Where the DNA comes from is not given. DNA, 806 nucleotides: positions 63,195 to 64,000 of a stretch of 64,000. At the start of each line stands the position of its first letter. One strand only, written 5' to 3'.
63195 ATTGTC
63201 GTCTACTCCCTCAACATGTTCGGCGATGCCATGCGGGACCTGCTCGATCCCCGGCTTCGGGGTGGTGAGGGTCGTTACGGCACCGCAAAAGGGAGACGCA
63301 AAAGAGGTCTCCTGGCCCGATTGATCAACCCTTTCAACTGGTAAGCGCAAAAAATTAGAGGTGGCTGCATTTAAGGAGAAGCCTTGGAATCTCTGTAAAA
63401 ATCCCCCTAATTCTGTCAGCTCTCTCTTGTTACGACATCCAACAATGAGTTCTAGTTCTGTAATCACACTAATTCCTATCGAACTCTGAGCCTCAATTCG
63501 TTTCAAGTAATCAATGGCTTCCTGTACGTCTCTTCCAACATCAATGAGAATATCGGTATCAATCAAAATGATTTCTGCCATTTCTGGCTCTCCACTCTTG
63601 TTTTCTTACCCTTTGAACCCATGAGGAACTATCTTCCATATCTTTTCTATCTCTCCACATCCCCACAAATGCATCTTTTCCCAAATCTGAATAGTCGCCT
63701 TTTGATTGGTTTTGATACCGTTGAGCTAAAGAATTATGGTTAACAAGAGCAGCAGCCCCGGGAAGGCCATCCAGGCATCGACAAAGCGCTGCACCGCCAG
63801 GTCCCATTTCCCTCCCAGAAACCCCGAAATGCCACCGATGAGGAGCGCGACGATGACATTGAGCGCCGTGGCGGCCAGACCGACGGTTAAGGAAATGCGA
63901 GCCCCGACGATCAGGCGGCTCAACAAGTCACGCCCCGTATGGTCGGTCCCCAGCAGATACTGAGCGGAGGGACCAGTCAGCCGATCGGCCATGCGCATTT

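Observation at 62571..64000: Decaying cluster 3: permease pseudogene, vapBC-like remnant and a convergent truncated permease copy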

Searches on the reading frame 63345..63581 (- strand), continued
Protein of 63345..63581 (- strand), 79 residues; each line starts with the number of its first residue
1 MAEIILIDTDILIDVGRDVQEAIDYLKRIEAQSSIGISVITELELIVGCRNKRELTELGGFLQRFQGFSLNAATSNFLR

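Call 53: search_protein_families(library=pfam, proteins=[P0124, P0003, L085:8630-9088:-, L085:9078-9293:-], max_evalue=0.1)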
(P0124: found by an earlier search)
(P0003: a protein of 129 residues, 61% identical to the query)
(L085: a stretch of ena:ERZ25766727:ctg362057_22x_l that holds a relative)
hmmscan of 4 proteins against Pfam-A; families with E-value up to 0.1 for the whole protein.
P0124 (79 aa): 5 families
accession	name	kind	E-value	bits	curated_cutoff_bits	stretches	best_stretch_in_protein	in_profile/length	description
PF10047.15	DUF2281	-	5.1e-07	30.6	26.5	1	9-59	1-47/64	Protein of unknown function (DUF2281)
PF04542.20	Sigma70_r2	-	0.0016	18.7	24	1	26-75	6-59/71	Sigma-70 region 2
PF09675.16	Chlamy_scaf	-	0.046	14.3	25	0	29-74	32-74/134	Chlamydia-phage Chp2 scaffold (Chlamy_scaf)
PF19383.4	DUF5958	-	0.075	13.8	23.6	0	4-37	13-46/125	Family of unknown function (DUF5958)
PF08418.15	Pol_alpha_B_N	-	0.091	13.1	24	0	8-38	1-31/67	DNA polymerase alpha subunit B N-terminal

P0003 (129 aa): 1 family
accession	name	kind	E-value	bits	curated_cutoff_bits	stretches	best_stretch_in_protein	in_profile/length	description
PF01850.27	PIN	-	5.1e-16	59.8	23.6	1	5-114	1-112/120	PIN domain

L085:8630-9088:- (152 aa): 4 families
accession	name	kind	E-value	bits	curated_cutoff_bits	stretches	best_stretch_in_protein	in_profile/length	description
PF01850.27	PIN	-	6.7e-16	59.4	23.6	1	6-121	2-115/120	PIN domain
PF13470.12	PIN_3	-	2.3e-08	35.3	27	1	5-117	2-113/115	PIN domain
PF19033.6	Intu_longin_3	-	0.049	14.3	27.1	0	90-140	3-49/98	Intu longin-like domain 3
PF10130.15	PIN_2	-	0.092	13.4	22.4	0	7-117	2-112/133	PIN domain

L085:9078-9293:- (71 aa): 0 families

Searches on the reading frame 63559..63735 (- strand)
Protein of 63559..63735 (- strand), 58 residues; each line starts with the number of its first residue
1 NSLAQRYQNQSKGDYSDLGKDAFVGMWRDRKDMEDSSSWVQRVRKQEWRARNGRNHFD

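Call 5: search_protein_families(library=pfam, proteins=[window:63559-63735:-], max_evalue=1)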
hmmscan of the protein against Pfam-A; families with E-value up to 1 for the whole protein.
window:63559-63735:- (58 aa): 1 family
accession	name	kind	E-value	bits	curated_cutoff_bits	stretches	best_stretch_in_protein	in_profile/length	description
PF04542.20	Sigma70_r2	-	0.0024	18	24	1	2-48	11-61/71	Sigma-70 region 2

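Call 6: search_protein_families(library=ncbifam, proteins=[window:63559-63735:-], max_evalue=1)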
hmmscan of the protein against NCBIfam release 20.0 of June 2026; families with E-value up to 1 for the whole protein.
window:63559-63735:- (58 aa): 0 families

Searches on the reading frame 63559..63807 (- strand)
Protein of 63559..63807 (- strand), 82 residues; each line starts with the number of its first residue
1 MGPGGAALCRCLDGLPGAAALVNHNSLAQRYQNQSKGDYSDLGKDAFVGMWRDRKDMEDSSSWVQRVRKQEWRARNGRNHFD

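Call 16: find_encoding_contigs(protein=window:63559-63807:-, flank=10000, max_places=10)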
Protein window:63559-63807:- (82 aa): no gene with exactly this product is on record in the collection.

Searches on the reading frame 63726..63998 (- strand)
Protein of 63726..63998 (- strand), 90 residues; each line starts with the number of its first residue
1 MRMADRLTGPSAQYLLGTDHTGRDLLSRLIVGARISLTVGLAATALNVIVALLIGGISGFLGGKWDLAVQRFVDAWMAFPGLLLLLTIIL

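Call 5: search_protein_families(library=pfam, proteins=[window:63726-63998:-], max_evalue=1)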
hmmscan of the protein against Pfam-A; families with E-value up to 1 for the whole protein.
window:63726-63998:- (90 aa): 1 family
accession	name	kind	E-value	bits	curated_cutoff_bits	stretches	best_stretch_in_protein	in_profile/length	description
PF00528.27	BPD_transp_1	-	0.0078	16.4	26.4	1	52-89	2-40/184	Binding-protein-dependent transport system inner membrane component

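Call 6: search_protein_families(library=ncbifam, proteins=[window:63726-63998:-], max_evalue=1)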
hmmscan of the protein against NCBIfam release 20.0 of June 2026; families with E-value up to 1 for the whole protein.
window:63726-63998:- (90 aa): 16 families
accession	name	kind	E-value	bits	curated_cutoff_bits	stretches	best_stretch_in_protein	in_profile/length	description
NF045474.1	Opp2C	equivalog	9.6e-25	87.5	300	1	2-88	8-94/236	nickel transporter permease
NF045473.1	Opp1C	equivalog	1.7e-24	86.7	350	1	2-89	36-123/267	nickel/cobalt ABC transporter permease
NF045476.1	Opp4C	equivalog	3.1e-24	85.7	350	1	7-88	50-131/278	oligopeptide ABC transporter permease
TIGR02790.1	nickel_nikC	equivalog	5e-24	85.3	358.45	1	2-89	30-117/258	nickel ABC transporter permease subunit NikC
NF007738.0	PRK10417.1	equivalog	4.8e-23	82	335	1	3-88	41-126/277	nickel ABC transporter permease subunit NikC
NF007376.0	PRK09881.1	equivalog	1e-19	70.6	434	1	2-87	62-147/298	D,D-dipeptide ABC transporter permease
NF008160.0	PRK10913.1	equivalog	3.3e-19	69.4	483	1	9-89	74-154/300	dipeptide ABC transporter permease DppC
NF045475.1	Opp3C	equivalog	6.5e-19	68.2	450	1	12-90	106-184/328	oligopeptide ABC transporter permease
NF011662.0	PRK15082.1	equivalog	6.7e-19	68.4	484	1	8-89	75-156/303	glutathione ABC transporter permease GsiD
NF047573.1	opine_perm_CntC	exception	4.3e-18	65.6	440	1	2-89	40-127/271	staphylopine uptake ABC transporter permease subunit CntC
NF011935.0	PRK15406.1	equivalog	7.9e-17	62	433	1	12-87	80-155/302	oligopeptide ABC transporter permease OppC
NF011596.0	PRK15021.1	subfamily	2.2e-16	59.9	439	1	9-86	116-193/341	microcin C ABC transporter permease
NF043080.1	MMSYN1_0166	equivalog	6.1e-11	41.8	370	1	6-89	75-157/307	oligopeptide ABC transporter permease OppC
NF011691.0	PRK15111.1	equivalog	4.8e-09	36.2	379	1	13-89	75-151/296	putrescine export ABC transporter permease SapC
NF011624.0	PRK15050.1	equivalog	0.02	14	247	1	35-89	81-131/297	2-aminoethylphosphonate ABC transporter permease subunit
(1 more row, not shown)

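Call 21: find_related_loci(query=window:63735-63998:-, collection=genome_contigs, flank=10000)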
Query window:63735-63998:- (88 aa) in genome_contigs; peptide patterns used: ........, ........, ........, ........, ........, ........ (x = any residue, [..] = any of these).
565 stretches matched a pattern (row limit reached: there are more); 311 encode a relative of the query (tblastn E <= 1e-3); the best 80 are kept; 76 distinct loci.
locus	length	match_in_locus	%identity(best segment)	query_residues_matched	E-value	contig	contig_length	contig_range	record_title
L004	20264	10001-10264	81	1-88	3e-43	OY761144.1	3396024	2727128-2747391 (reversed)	MAG: Dehalococcoidia bacterium isolate d500c233-76a3-46e4-a508-06ea1f82037c genome assembly, chromosome: 1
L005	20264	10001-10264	83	1-88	5e-43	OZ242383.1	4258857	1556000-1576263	MAG: bacterium isolate f65e47f9-4bf7-4a54-ade9-3bd2c102e67f genome assembly, chromosome: 1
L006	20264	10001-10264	81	1-88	3e-42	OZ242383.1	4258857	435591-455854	MAG: bacterium isolate f65e47f9-4bf7-4a54-ade9-3bd2c102e67f genome assembly, chromosome: 1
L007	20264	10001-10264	81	1-88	2e-42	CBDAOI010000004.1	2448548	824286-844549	MAG: Spirochaetia bacterium isolate d3bce0ab-2dc1-46b8-a379-b64c181c762d genome assembly, contig: contig_4, whole genome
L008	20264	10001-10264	82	1-88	3e-42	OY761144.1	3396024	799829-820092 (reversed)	MAG: Dehalococcoidia bacterium isolate d500c233-76a3-46e4-a508-06ea1f82037c genome assembly, chromosome: 1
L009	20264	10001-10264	81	1-88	5e-42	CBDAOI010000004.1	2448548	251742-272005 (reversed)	MAG: Spirochaetia bacterium isolate d3bce0ab-2dc1-46b8-a379-b64c181c762d genome assembly, contig: contig_4, whole genome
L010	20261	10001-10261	84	2-88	1e-41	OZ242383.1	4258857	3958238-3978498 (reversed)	MAG: bacterium isolate f65e47f9-4bf7-4a54-ade9-3bd2c102e67f genome assembly, chromosome: 1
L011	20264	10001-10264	81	1-88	1e-41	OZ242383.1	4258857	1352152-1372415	MAG: bacterium isolate f65e47f9-4bf7-4a54-ade9-3bd2c102e67f genome assembly, chromosome: 1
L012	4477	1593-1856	81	1-88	1e-41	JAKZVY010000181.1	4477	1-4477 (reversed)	MAG: Dehalococcoidia bacterium isolate Langseth_MAG_00123 Langseth_MAG_00123_000000000181, whole genome shotgun sequence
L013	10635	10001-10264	78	1-88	3e-41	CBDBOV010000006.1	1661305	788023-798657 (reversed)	MAG: Spirochaetia bacterium isolate 68d78d2d-8fbf-4242-a4cd-80a334438824 genome assembly, contig: contig_6, whole genome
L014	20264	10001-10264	80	1-88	2e-41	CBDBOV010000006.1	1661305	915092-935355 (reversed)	MAG: Spirochaetia bacterium isolate 68d78d2d-8fbf-4242-a4cd-80a334438824 genome assembly, contig: contig_6, whole genome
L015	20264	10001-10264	78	1-88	3e-41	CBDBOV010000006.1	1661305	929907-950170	MAG: Spirochaetia bacterium isolate 68d78d2d-8fbf-4242-a4cd-80a334438824 genome assembly, contig: contig_6, whole genome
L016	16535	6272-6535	78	1-88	2e-41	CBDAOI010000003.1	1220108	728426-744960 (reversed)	MAG: Spirochaetia bacterium isolate d3bce0ab-2dc1-46b8-a379-b64c181c762d genome assembly, contig: contig_3, whole genome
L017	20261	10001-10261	83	2-88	2e-41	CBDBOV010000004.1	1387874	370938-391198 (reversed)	MAG: Spirochaetia bacterium isolate 68d78d2d-8fbf-4242-a4cd-80a334438824 genome assembly, contig: contig_4, whole genome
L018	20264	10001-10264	82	1-88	4e-41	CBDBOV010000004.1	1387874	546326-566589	MAG: Spirochaetia bacterium isolate 68d78d2d-8fbf-4242-a4cd-80a334438824 genome assembly, contig: contig_4, whole genome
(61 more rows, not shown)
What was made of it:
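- Dozens of dppC paralogs per genome in related MAGs (call 21).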

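Call 43: find_homologous_proteins(query=window:63735-63998:-, max_evalue=1e-20)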
Query seq(88 aa) (88 aa): 82 proteins with E <= 1e-20 among 212 candidates.
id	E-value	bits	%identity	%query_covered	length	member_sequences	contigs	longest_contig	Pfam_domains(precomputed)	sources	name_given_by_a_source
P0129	8.4e-47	175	100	100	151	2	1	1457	PF12911.13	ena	-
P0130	1.8e-39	151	86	100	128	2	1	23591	-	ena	-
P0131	4.4e-37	144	80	100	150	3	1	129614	PF12911.13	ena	-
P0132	7.6e-37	143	81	100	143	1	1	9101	PF12911.13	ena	-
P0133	8.1e-36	140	78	100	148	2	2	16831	PF12911.13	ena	-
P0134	8.6e-36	139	82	99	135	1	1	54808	-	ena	-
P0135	2.1e-35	138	85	93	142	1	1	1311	PF00528.28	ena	-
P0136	6.1e-35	137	80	97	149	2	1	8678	PF12911.13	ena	-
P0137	9.1e-35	136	75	100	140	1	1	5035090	-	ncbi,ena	-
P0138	1.5e-34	136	81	92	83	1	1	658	-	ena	-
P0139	1.7e-34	135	85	93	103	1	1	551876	-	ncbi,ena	-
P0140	2.0e-34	135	79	98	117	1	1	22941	-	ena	-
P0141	3.1e-34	134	78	100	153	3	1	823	PF12911.13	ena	-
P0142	3.5e-34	134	77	100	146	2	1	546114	PF12911.13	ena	-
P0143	4.5e-34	134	80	100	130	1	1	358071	-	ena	-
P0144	6.3e-34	133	80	100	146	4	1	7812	PF12911.13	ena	-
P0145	1.0e-33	133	84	88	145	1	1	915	PF12911.13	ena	-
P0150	3.0e-33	131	81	94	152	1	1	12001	PF12911.13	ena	-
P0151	5.3e-33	131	77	100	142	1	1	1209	PF12911.13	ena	-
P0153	6.6e-33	130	76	100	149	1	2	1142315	PF12911.13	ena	-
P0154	1.1e-32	130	78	100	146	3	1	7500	PF12911.13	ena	-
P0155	1.1e-32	129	79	91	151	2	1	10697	PF12911.13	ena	-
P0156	1.2e-32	129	78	97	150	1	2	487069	PF00528.28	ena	-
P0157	1.5e-32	129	79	93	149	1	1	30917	PF00528.28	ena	-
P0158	2.0e-32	129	79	98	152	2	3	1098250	PF12911.13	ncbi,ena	-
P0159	2.3e-32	128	77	95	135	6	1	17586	PF12911.13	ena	-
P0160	2.6e-32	128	79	93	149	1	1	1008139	PF00528.28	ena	-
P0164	4.2e-32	128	73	100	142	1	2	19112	PF12911.13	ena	-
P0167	7.0e-32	127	73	100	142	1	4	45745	PF12911.13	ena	-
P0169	2.3e-31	125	80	90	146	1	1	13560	PF12911.13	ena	-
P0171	8.3e-31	124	70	91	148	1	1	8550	PF12911.13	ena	-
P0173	9.9e-31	123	73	90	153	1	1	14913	PF12911.13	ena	-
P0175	4.9e-30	121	70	95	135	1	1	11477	PF12911.13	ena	-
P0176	8.4e-30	120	74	91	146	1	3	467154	PF12911.13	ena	-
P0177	2.0e-29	119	71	94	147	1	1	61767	PF00528.28,PF12911.13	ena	-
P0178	4.6e-29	118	73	95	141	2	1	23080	PF12911.13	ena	-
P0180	1.1e-28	117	71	95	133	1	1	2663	PF12911.13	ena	-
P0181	1.5e-28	116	76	90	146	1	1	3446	PF12911.13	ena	-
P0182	3.1e-28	115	76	89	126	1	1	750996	PF12911.13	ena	-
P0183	8.2e-28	114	74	91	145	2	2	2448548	PF12911.13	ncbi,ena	-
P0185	3.4e-27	112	76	85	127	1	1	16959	PF12911.13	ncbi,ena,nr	ncbi:MAG: hypothetical protein OXP69_12640 [Spirochaetaceae bacterium]|nr:hypothetical protein [Spir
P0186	7.9e-27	111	77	83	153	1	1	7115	PF00528.28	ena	-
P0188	1.5e-25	107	88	76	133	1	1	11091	PF00528.28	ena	-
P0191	2.6e-25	106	87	76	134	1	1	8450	PF00528.28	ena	-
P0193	1.8e-24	103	82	77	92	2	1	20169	PF12911.13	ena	-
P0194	2.0e-24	103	69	91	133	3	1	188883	PF12911.13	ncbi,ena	-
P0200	2.4e-23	100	84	72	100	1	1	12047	PF00528.28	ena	-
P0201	2.6e-23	100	78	74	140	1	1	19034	PF12911.13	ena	-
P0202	3.5e-23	99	74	83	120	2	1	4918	PF00528.28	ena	-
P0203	3.7e-23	99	68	83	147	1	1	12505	PF12911.13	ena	-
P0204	1.1e-22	98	66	81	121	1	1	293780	PF12911.13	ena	-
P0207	6.1e-22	95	72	76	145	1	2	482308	PF00528.28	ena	-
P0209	2.6e-21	93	77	73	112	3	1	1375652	PF12911.13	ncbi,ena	-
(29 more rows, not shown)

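Call 45: find_encoding_contigs(protein=P0129, flank=10000, max_places=10)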
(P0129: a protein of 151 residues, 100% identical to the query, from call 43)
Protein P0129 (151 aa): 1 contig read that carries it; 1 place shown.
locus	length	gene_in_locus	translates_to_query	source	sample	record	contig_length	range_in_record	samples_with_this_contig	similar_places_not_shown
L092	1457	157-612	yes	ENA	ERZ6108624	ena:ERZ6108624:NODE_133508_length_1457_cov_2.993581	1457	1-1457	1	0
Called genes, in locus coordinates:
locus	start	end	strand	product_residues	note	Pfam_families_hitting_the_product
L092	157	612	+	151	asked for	PF12911:OppC_N (weak)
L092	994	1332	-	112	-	PF00528:BPD_transp_1 (weak)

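Call 52: list_cluster_members(proteins=[P0129])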
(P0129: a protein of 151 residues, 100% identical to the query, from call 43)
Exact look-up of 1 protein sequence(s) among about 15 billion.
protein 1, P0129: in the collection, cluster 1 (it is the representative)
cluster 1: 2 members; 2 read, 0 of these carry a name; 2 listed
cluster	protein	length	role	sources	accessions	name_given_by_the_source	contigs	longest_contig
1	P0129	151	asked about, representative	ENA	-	-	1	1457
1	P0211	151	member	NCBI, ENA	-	-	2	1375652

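Call 53: search_protein_families(library=pfam, proteins=[P0129], max_evalue=0.1)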
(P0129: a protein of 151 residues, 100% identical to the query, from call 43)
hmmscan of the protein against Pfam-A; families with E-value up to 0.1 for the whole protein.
P0129 (151 aa): 2 families
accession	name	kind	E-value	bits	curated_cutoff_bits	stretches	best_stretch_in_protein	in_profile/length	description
PF12911.12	OppC_N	-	6.6e-07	29.6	23.9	1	25-71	7-53/53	N-terminal TM domain of oligopeptide transport permease C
PF00528.27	BPD_transp_1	-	0.023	14.9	26.4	1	113-150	2-40/184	Binding-protein-dependent transport system inner membrane component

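Call 54: find_encoding_contigs(protein=P0211, flank=10000, max_places=6)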
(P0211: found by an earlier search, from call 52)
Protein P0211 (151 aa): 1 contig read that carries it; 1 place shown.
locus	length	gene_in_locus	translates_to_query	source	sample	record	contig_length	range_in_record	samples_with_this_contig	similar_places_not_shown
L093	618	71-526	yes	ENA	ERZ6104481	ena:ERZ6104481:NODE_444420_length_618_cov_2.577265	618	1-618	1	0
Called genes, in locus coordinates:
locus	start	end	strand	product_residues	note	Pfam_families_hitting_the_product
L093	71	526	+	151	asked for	PF12911:OppC_N (weak)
